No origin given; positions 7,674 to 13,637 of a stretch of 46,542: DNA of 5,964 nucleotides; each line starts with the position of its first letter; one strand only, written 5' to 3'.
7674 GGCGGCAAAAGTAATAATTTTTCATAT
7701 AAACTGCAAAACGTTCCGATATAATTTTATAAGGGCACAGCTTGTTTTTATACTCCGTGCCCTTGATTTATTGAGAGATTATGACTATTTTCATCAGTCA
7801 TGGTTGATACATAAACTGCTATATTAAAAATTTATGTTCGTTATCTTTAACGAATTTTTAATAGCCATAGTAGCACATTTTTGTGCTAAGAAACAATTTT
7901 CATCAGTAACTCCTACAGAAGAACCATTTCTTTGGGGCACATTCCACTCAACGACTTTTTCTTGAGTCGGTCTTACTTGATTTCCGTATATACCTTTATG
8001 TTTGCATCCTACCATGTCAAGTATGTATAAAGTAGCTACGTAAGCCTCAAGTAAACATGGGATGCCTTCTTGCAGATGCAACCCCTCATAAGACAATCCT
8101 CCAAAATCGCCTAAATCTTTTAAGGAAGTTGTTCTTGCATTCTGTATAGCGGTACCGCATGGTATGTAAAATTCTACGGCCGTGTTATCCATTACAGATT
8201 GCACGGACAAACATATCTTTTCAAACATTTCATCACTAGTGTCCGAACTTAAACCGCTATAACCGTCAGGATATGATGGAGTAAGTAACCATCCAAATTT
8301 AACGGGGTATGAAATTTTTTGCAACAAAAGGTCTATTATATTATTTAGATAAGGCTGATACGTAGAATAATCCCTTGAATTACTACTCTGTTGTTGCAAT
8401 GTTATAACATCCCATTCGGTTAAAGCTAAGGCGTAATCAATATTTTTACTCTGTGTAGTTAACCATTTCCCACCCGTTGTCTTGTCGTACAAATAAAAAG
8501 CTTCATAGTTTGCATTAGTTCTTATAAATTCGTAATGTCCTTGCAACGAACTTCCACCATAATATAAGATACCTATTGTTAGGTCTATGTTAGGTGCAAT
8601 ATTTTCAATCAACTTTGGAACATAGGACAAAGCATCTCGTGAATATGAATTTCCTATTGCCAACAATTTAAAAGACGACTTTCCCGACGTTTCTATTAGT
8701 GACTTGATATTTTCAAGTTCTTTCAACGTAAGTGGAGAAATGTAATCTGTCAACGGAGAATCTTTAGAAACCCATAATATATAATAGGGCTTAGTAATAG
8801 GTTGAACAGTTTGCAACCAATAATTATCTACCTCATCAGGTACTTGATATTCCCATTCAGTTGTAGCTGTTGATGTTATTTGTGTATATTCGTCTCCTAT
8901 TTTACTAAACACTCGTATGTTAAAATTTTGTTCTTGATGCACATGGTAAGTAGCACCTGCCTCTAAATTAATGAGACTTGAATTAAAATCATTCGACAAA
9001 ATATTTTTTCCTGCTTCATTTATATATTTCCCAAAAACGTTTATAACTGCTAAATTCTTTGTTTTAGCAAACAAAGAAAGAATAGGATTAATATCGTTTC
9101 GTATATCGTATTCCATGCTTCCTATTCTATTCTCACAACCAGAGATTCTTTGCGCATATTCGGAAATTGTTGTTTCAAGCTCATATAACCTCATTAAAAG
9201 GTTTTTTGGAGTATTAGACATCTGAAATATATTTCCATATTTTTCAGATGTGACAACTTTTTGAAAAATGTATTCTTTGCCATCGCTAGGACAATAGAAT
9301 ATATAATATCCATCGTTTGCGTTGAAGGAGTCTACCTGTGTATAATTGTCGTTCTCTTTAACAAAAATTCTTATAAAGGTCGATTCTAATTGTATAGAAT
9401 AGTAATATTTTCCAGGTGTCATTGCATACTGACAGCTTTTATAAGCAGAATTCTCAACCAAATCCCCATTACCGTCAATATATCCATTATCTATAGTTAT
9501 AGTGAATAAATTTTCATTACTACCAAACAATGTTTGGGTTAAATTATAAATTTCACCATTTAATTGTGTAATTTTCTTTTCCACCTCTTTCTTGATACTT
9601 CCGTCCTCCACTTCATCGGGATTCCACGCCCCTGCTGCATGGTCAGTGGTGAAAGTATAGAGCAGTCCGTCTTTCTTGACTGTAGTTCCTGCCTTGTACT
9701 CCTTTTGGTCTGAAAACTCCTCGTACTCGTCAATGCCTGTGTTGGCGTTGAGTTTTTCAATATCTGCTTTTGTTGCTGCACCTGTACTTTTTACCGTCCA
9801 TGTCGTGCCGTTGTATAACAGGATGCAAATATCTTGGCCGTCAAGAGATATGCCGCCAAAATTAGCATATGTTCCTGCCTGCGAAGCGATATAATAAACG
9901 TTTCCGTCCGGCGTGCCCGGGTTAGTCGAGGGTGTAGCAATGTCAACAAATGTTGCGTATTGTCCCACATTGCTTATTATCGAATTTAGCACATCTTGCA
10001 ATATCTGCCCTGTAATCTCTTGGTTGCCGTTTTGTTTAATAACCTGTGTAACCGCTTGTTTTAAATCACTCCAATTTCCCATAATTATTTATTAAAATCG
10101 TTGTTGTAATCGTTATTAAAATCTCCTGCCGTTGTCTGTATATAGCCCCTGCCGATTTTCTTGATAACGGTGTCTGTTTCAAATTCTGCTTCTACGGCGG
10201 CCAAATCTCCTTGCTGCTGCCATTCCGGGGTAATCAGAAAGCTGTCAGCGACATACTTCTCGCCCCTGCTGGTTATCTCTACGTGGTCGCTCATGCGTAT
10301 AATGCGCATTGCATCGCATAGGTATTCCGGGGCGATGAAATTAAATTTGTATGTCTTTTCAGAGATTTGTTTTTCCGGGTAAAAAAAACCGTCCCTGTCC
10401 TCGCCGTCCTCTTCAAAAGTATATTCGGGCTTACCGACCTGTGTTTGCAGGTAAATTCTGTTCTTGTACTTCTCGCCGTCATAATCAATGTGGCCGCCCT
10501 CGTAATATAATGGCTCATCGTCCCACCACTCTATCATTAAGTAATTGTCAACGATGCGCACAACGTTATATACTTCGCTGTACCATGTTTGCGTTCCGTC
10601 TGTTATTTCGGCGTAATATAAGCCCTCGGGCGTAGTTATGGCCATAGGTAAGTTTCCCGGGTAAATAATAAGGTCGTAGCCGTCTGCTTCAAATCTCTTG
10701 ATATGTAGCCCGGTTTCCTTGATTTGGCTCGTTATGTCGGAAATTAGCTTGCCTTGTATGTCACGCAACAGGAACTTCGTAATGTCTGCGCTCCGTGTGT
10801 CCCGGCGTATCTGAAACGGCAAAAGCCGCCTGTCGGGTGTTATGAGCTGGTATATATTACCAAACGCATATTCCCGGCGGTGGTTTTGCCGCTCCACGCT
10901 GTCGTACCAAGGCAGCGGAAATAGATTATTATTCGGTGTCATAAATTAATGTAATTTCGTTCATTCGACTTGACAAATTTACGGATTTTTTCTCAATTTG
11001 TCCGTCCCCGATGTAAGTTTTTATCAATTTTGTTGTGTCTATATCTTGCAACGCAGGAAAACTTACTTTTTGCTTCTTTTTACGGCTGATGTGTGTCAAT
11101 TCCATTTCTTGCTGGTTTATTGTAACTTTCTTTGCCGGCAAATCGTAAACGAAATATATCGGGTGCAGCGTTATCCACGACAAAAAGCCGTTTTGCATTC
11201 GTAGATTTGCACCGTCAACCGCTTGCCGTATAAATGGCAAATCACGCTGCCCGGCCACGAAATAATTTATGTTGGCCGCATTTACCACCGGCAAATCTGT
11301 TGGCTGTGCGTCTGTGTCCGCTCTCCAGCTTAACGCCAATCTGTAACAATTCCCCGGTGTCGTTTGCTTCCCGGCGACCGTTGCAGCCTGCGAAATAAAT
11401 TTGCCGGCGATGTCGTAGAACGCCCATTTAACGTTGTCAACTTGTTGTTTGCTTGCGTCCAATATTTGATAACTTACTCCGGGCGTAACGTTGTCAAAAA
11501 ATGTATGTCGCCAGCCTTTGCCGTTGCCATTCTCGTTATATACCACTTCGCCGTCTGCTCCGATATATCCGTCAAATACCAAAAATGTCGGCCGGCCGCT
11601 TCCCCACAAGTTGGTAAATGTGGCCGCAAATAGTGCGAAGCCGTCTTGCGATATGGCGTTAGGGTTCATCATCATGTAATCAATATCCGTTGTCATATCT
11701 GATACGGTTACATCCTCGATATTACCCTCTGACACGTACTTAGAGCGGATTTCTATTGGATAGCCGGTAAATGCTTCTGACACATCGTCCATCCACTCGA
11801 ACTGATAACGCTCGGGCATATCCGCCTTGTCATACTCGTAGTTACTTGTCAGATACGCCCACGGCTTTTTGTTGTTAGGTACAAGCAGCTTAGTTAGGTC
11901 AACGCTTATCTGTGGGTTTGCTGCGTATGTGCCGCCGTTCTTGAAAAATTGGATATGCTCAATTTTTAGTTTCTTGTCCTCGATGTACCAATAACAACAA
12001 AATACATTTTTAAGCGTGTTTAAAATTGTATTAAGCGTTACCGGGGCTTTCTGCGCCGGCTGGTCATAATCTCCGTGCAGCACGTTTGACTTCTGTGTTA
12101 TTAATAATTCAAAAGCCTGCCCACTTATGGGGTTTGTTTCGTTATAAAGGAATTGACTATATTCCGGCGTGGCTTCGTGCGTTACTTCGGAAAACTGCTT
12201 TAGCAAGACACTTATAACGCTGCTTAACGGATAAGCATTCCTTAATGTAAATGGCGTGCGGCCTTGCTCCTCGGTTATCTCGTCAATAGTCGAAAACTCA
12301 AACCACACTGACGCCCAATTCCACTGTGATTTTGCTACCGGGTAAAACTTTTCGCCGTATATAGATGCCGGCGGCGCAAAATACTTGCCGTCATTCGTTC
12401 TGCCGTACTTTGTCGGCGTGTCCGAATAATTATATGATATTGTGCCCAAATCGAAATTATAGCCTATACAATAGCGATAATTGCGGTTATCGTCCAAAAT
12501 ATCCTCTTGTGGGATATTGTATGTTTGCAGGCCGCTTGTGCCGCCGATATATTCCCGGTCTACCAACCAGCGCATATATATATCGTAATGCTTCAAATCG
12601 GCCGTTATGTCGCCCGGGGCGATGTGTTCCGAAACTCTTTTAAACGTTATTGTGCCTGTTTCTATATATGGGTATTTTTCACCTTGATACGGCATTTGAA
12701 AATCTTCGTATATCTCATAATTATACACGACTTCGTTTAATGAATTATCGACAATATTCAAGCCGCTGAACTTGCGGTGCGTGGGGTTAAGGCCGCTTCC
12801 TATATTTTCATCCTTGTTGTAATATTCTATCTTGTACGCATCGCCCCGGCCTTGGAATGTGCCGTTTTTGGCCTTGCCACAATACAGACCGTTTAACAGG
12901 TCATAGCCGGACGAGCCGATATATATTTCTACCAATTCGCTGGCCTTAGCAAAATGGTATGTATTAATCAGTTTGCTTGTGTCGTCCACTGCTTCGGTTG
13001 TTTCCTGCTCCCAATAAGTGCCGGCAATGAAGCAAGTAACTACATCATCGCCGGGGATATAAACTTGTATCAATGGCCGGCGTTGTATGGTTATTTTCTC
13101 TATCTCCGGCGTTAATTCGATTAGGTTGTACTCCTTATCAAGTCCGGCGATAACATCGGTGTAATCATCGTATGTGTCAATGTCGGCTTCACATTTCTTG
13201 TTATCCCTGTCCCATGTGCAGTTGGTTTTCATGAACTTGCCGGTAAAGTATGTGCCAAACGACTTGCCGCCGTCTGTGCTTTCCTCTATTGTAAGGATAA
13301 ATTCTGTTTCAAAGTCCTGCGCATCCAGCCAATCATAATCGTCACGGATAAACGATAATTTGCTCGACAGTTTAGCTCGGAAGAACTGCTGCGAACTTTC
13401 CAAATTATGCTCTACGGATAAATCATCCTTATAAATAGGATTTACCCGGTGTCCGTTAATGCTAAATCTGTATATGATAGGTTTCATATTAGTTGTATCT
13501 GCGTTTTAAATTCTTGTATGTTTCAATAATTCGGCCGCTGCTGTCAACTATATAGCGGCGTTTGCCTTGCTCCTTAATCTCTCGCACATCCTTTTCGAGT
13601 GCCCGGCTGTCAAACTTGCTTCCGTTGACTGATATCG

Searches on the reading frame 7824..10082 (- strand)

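Call 14: search_protein_families(library=phrogs, proteins=[window:7824-10082:-], max_evalue=0.001)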
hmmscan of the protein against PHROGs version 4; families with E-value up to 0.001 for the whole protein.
window:7824-10082:- (752 aa): 1 family
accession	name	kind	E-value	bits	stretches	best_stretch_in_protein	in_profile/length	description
phrog_36068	-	unknown function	2.1e-18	66.5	1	4-117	3-114/1258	-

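Call 28: search_protein_families(library=ncbifam, proteins=[window:7824-10082:-], max_evalue=0.1)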
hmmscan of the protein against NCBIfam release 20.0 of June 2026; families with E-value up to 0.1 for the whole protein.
window:7824-10082:- (752 aa): 0 families

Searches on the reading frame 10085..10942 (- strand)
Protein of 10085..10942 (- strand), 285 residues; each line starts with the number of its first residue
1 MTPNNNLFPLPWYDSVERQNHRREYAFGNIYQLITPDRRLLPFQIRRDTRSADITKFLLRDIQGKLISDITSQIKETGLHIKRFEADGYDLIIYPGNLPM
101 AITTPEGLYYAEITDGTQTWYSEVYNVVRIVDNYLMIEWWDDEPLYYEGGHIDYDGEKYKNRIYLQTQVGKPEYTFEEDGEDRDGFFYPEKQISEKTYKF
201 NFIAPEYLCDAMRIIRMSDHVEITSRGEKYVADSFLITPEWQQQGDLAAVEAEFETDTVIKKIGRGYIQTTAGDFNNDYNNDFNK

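Call 14: search_protein_families(library=phrogs, proteins=[window:10085-10942:-], max_evalue=0.001)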
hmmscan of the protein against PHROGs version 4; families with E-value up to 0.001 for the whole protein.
window:10085-10942:- (285 aa): 2 families
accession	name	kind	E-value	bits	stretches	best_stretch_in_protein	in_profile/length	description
phrog_35885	-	unknown function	7.5e-107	357.9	1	1-284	2-288/290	-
phrog_33450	-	tail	4.5e-43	147.7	1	4-264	4-266/2038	tail fiber protein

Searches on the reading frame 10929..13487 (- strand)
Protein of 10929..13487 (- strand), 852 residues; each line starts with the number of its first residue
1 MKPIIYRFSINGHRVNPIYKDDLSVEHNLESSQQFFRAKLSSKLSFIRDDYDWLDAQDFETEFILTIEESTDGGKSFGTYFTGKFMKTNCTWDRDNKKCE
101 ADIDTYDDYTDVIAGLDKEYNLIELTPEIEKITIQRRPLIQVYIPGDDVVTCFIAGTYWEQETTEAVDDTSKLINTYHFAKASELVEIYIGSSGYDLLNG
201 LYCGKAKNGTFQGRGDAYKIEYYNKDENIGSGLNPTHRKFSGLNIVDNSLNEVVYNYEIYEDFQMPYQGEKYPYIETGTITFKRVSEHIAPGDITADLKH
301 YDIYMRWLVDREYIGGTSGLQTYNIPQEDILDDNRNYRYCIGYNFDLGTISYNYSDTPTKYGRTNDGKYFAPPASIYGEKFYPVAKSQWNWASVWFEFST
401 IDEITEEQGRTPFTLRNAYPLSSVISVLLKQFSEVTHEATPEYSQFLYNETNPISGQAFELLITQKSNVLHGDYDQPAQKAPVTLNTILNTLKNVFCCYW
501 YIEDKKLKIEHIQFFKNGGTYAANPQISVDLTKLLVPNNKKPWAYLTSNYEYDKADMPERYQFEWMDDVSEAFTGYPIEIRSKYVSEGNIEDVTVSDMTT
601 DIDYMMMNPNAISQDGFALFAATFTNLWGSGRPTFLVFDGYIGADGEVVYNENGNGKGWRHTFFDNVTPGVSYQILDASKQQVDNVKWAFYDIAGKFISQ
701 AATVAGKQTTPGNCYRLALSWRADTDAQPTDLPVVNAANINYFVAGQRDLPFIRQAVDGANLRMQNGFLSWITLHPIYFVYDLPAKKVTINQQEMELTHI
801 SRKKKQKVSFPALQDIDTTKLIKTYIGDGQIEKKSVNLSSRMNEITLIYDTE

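Call 14: search_protein_families(library=phrogs, proteins=[window:10929-13487:-], max_evalue=0.001)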
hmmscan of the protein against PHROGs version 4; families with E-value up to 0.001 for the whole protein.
window:10929-13487:- (852 aa): 1 family
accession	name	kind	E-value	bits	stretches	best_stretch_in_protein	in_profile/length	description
phrog_19383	-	unknown function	3.3e-187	625.3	2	9-624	122-733/844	-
